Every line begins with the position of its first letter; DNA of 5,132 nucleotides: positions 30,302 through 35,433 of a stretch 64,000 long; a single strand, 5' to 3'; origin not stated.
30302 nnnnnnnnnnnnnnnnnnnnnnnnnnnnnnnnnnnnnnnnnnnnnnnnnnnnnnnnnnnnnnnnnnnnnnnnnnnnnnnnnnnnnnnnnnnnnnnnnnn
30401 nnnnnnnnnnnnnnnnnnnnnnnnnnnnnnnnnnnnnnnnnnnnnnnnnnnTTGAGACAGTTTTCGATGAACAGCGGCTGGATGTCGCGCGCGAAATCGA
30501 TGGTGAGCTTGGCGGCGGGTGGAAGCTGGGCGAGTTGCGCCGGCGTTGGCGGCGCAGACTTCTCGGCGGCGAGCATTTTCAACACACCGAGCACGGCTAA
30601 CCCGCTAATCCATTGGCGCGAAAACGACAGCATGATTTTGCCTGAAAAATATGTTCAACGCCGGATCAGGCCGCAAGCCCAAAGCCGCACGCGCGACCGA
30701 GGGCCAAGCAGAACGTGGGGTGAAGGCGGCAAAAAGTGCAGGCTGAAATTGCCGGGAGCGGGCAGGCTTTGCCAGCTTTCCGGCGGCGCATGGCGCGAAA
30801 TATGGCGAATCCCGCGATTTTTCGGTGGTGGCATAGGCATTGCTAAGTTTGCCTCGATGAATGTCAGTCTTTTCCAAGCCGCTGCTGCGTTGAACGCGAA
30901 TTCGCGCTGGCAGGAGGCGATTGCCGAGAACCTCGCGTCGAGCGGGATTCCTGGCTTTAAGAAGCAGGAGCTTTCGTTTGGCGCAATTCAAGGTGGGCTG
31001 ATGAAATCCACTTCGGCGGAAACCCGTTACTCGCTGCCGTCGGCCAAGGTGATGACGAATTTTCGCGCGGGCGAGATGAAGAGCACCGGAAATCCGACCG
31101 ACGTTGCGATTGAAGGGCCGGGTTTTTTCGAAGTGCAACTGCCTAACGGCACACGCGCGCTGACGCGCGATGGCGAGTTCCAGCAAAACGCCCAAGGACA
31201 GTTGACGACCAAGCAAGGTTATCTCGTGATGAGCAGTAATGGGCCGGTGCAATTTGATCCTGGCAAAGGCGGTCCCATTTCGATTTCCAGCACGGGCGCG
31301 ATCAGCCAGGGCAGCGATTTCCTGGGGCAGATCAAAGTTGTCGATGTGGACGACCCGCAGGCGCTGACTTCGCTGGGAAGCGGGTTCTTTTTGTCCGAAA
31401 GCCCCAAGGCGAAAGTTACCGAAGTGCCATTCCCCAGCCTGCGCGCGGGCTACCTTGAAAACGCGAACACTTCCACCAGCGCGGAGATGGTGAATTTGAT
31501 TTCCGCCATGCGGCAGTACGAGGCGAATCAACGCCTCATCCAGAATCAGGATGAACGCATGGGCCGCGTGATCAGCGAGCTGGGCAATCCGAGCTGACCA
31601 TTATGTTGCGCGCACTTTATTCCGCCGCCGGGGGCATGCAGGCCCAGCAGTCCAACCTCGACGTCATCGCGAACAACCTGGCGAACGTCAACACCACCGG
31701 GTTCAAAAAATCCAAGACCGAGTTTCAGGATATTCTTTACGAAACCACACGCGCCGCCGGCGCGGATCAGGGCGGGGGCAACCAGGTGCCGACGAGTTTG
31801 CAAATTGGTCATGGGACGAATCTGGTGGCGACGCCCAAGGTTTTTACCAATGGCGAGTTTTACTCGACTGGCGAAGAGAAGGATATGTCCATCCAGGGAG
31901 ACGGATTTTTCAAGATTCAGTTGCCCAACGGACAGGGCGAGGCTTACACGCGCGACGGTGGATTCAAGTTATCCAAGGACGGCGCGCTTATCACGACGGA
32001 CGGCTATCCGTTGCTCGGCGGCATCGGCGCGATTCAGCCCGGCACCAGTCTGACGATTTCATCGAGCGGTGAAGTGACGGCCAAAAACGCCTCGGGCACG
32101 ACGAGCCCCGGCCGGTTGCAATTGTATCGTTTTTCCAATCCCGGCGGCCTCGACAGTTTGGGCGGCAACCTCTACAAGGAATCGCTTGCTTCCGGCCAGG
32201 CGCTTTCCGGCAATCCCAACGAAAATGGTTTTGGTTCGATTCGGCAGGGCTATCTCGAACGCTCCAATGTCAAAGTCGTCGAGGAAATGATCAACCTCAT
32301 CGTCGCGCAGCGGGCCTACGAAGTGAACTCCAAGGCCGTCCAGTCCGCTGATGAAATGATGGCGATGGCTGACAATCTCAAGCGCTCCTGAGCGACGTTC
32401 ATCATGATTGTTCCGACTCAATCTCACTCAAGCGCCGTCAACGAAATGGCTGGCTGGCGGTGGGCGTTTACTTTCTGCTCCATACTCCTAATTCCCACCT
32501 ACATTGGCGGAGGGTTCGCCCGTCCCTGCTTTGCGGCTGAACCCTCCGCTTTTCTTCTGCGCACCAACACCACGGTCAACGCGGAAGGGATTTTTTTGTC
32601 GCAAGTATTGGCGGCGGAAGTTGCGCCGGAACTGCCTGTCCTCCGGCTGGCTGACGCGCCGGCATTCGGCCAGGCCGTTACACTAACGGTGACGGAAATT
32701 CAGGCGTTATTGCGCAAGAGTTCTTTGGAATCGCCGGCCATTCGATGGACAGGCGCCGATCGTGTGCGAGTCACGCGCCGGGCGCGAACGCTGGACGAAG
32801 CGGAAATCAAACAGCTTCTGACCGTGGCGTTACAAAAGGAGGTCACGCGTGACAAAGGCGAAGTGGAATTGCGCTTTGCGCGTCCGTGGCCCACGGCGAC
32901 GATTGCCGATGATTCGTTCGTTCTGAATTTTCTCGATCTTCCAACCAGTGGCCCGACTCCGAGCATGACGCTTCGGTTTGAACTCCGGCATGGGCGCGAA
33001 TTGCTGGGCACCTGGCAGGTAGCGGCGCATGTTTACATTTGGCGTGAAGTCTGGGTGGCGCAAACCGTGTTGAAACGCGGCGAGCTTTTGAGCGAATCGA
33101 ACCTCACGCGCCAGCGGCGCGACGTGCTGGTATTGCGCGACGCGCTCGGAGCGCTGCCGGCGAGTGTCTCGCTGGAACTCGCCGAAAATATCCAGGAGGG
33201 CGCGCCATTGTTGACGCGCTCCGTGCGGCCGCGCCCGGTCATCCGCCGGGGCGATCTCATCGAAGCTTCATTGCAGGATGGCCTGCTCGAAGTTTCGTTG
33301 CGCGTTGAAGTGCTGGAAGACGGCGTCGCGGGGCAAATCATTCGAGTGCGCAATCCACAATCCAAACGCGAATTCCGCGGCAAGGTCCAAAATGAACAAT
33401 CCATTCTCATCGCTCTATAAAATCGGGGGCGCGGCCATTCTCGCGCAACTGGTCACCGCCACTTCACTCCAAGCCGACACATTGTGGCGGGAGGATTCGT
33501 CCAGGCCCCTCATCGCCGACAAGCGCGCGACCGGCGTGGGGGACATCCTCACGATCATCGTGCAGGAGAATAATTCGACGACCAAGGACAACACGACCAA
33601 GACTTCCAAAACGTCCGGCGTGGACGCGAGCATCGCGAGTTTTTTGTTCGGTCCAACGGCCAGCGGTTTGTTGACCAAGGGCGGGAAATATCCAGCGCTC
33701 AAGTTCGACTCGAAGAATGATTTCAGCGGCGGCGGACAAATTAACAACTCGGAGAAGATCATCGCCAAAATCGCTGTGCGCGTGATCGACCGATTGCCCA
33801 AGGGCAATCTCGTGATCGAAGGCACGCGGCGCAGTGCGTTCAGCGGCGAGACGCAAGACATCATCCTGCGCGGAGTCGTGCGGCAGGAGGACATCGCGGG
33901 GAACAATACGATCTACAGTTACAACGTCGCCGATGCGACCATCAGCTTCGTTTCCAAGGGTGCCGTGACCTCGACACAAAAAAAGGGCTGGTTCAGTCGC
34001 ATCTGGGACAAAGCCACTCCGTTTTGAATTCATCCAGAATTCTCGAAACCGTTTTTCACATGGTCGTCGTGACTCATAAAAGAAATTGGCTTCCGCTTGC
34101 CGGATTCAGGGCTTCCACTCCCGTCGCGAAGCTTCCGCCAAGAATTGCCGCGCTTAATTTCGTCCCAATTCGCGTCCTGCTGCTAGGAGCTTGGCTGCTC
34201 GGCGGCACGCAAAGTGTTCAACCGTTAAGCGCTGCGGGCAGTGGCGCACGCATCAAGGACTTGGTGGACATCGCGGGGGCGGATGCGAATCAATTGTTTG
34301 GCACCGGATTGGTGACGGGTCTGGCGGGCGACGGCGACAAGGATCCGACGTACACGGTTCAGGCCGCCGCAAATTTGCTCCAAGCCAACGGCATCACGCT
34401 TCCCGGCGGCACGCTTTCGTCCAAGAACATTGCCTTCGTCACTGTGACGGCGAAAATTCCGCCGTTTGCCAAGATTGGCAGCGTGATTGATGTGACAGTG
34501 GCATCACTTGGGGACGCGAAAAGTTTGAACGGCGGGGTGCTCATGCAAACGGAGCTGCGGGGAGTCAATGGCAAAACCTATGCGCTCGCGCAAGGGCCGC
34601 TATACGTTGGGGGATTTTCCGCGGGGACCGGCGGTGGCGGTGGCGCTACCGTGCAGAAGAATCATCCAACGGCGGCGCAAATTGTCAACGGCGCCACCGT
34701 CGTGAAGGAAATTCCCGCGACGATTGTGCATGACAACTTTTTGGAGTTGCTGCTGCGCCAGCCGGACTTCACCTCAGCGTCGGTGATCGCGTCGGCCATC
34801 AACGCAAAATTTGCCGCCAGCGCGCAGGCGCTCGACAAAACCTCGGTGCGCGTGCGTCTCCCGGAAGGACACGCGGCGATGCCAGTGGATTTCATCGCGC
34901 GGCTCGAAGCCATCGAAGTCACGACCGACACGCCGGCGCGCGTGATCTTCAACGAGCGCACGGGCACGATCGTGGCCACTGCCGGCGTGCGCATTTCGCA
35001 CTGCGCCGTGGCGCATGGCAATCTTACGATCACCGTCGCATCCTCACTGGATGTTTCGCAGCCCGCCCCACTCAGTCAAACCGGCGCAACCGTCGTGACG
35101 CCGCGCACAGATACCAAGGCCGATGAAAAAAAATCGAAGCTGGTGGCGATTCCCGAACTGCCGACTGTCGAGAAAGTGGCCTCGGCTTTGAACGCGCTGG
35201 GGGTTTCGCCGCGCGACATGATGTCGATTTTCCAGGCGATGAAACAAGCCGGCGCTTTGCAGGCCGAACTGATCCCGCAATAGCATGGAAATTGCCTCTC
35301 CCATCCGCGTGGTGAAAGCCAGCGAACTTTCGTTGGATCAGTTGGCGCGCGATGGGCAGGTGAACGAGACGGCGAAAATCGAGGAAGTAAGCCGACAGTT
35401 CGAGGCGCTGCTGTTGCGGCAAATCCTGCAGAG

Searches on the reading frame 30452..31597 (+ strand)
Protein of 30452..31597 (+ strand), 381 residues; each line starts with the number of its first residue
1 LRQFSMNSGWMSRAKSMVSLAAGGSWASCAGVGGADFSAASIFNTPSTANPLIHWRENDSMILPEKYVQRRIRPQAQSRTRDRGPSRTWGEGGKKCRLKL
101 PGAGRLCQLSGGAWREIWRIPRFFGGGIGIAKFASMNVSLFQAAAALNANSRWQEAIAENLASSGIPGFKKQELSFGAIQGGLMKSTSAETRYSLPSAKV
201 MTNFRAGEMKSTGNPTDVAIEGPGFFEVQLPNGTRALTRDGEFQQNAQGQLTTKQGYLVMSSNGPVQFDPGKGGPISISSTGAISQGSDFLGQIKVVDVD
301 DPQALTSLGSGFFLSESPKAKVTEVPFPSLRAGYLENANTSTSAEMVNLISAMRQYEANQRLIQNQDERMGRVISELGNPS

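Call 20: search_protein_families(library=pfam, proteins=[window:30452-31597:+], max_evalue=0.0001)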
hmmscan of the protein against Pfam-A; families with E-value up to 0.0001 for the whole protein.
window:30452-31597:+ (381 aa): 2 families
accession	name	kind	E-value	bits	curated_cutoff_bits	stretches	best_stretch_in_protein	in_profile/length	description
PF22692.1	LlgE_F_G_D1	-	5.5e-16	58.9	27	1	219-285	1-63/64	Flagellar hook protein FlgE/F/G D1 domain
PF06429.18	Flg_bbr_C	-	1.1e-13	50.9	23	1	332-374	2-44/46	Flagellar basal body rod FlgEFG protein C-terminal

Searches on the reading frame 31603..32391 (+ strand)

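Call 20: search_protein_families(library=pfam, proteins=[window:31603-32391:+], max_evalue=0.0001)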
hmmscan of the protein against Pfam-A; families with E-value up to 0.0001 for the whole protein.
window:31603-32391:+ (262 aa): 3 families
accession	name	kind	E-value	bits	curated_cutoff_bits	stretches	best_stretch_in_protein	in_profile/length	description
PF06429.18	Flg_bbr_C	-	9e-20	70.4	23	1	214-259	1-46/46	Flagellar basal body rod FlgEFG protein C-terminal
PF22692.1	LlgE_F_G_D1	-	1.1e-18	67.5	27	1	97-160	2-64/64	Flagellar hook protein FlgE/F/G D1 domain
PF00460.25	Flg_bb_rod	-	1.6e-13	50.7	20.7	1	5-35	1-31/31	Flagella basal body rod protein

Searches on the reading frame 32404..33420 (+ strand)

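Call 20: search_protein_families(library=pfam, proteins=[window:32404-33420:+], max_evalue=0.0001)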
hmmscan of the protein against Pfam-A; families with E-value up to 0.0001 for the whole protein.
window:32404-33420:+ (338 aa): 1 family
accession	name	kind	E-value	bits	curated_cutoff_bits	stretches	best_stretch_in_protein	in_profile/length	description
PF13144.11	ChapFlgA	-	2e-22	79.9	23.8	1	215-334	2-120/122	Chaperone for flagella basal body P-ring formation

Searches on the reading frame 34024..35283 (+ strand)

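Call 20: search_protein_families(library=pfam, proteins=[window:34024-35283:+], max_evalue=0.0001)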
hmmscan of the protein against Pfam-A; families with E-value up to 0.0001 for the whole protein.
window:34024-35283:+ (419 aa): 1 family
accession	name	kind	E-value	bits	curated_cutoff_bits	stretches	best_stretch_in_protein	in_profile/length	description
PF02119.21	FlgI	-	3.7e-120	401.4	25.3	1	76-416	1-341/343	Flagellar P-ring protein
